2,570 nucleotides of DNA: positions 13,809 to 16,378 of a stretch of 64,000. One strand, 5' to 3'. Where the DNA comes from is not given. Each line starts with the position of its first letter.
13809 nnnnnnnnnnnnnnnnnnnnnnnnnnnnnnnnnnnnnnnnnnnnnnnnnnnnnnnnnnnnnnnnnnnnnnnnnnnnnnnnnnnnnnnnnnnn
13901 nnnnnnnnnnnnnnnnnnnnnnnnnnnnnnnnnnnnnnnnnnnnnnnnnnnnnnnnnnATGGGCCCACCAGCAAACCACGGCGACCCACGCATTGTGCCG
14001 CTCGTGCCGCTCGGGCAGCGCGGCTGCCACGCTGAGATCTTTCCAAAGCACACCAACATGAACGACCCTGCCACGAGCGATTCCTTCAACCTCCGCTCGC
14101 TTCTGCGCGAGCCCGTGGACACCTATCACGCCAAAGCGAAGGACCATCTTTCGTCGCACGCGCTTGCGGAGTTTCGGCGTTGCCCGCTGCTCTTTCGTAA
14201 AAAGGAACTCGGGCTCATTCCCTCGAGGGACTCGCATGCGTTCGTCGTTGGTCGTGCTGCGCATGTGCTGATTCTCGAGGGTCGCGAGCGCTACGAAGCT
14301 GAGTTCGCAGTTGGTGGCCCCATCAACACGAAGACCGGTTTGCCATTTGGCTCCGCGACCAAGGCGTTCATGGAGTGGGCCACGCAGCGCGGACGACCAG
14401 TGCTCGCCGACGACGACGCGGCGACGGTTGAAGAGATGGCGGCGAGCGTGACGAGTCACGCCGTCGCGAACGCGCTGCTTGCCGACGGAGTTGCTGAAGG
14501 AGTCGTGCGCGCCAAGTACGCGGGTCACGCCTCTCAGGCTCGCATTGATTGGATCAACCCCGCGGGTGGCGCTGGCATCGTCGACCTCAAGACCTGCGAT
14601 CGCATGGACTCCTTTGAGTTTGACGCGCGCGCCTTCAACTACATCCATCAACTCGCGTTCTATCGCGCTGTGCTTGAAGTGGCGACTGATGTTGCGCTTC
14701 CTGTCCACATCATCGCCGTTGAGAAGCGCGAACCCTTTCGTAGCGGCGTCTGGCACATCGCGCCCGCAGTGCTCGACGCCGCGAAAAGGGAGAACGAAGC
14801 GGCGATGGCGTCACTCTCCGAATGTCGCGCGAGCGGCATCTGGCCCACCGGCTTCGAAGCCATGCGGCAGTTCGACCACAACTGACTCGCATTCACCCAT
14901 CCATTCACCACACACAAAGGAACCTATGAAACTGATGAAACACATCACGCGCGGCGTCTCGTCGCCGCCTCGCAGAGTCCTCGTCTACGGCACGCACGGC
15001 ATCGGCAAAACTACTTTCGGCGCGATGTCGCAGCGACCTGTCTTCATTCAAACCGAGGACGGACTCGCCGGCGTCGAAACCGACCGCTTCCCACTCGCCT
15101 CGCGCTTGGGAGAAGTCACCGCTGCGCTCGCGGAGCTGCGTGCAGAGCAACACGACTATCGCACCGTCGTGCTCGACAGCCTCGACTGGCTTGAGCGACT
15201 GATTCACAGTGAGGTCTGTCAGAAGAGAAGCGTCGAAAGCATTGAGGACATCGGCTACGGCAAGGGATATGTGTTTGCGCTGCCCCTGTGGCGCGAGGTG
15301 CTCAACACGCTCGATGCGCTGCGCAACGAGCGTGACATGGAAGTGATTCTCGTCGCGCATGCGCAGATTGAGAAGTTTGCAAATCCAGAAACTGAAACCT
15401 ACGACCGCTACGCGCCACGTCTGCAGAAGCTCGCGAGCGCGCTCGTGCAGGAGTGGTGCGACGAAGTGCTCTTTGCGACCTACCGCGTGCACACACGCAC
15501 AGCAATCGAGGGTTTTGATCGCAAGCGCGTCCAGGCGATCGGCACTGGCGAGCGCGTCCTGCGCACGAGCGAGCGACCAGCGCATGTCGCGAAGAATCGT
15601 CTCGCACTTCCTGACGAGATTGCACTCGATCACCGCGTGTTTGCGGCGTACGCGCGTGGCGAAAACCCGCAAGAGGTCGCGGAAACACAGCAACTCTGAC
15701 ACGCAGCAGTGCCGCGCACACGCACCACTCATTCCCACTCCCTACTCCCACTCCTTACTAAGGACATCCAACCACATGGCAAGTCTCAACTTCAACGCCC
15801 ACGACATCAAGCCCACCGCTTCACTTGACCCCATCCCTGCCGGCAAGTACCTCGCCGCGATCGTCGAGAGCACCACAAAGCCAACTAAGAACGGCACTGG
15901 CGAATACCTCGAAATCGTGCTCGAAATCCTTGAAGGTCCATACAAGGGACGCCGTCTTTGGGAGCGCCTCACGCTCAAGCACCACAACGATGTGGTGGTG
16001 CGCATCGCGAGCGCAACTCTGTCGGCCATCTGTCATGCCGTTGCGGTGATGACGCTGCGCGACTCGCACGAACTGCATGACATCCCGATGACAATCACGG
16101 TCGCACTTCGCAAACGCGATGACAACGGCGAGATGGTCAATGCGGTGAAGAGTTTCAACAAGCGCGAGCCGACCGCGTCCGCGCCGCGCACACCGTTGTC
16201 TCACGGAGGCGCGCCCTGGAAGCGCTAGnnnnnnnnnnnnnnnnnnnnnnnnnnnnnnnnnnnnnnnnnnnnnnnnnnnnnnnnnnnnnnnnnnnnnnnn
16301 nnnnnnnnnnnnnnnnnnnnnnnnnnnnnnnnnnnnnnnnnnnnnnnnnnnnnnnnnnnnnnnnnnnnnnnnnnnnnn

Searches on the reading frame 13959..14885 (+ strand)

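Call 65: search_protein_families(library=pfam, proteins=[window:13959-14885:+], max_evalue=0.001)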
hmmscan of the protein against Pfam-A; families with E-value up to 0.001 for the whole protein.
window:13959-14885:+ (308 aa): 2 families
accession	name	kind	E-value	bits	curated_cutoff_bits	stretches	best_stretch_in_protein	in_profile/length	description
PF12684.13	DUF3799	-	2.6e-25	90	26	1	66-300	2-225/233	PDDEXK-like domain of unknown function (DUF3799)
PF12705.13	PDDEXK_1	-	1.4e-06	28.9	22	1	63-252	1-185/247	PD-(D/E)XK nuclease superfamily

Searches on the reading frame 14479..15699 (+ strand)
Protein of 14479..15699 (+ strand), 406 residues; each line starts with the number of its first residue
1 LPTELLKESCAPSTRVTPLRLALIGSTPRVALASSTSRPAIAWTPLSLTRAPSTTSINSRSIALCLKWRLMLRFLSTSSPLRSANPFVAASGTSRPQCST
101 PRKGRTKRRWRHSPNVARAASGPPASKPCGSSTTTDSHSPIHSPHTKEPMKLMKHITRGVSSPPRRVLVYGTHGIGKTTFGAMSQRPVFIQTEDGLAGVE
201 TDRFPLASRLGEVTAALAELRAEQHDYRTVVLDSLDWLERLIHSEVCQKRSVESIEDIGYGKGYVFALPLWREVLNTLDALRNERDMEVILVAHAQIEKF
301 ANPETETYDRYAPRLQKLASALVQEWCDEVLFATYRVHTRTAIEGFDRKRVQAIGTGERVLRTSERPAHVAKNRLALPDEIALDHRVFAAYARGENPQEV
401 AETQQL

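Call 65: search_protein_families(library=pfam, proteins=[window:14479-15699:+], max_evalue=0.001)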
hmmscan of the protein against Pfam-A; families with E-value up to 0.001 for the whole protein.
window:14479-15699:+ (406 aa): 1 family
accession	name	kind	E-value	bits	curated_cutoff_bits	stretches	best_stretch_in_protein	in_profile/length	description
PF13479.12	AAA_24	-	5.2e-54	183.5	27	1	165-375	3-195/195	AAA domain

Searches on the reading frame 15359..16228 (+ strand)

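Call 65: search_protein_families(library=pfam, proteins=[window:15359-16228:+], max_evalue=0.001)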
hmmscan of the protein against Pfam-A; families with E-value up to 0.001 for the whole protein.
window:15359-16228:+ (289 aa): 1 family
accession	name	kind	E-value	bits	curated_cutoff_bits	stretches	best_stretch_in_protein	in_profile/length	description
PF05037.18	DUF669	-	5.4e-14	52.9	21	1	156-276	11-138/138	Protein of unknown function (DUF669)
